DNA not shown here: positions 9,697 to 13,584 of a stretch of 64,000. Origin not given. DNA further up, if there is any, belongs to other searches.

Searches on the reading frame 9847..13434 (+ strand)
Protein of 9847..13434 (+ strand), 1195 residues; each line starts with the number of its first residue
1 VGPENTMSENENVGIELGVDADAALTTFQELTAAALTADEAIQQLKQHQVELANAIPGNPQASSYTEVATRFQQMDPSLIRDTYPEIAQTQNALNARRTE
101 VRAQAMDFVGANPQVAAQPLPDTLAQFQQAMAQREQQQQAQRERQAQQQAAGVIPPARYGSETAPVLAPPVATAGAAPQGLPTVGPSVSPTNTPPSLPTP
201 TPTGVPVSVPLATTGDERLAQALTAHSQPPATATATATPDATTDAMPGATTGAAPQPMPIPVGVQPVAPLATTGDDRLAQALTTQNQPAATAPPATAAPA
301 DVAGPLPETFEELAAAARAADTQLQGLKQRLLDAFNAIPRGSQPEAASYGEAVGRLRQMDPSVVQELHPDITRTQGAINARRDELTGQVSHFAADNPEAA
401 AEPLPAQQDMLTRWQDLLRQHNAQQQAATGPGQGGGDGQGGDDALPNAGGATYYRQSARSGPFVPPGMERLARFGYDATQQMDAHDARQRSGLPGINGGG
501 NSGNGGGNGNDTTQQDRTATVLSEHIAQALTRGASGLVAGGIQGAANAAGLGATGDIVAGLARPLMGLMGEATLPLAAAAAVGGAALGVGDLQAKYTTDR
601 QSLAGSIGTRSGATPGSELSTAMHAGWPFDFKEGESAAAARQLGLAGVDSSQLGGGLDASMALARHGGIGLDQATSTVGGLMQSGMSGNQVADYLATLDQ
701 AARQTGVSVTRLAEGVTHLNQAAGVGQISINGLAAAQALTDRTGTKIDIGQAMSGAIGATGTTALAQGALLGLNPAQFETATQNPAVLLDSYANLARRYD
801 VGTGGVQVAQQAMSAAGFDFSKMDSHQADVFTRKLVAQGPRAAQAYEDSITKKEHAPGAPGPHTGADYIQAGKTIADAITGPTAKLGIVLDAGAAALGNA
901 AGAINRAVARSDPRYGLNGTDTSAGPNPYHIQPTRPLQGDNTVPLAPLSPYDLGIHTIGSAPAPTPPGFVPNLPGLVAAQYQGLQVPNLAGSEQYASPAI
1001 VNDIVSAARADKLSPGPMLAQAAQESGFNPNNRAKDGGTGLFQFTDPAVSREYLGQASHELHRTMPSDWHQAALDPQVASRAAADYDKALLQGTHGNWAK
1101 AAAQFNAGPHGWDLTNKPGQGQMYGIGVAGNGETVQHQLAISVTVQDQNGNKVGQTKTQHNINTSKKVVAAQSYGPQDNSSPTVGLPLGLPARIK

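Call 14: search_protein_families(library=phrogs, proteins=[window:9847-13434:+], max_evalue=0.001)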
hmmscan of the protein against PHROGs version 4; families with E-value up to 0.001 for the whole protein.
window:9847-13434:+ (1195 aa): 3 families
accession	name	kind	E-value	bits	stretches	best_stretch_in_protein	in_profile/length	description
phrog_669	-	lysis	1.3e-13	50.3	1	998-1166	916-1082/1946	endolysin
phrog_2013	-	tail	1.4e-11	44.9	1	989-1108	456-562/657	lytic tail protein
phrog_4704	-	tail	0.00048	19.9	1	635-746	260-372/625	tail length tape measure protein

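Call 25: search_protein_families(library=pfam, proteins=[window:9847-13434:+], max_evalue=0.001)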
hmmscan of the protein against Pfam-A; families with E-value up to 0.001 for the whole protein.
window:9847-13434:+ (1195 aa): 1 family
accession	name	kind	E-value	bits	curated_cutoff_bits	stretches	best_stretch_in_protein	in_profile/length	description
PF01464.25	SLT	-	1.3e-08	34.8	21.3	1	1007-1109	6-98/117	Transglycosylase SLT domain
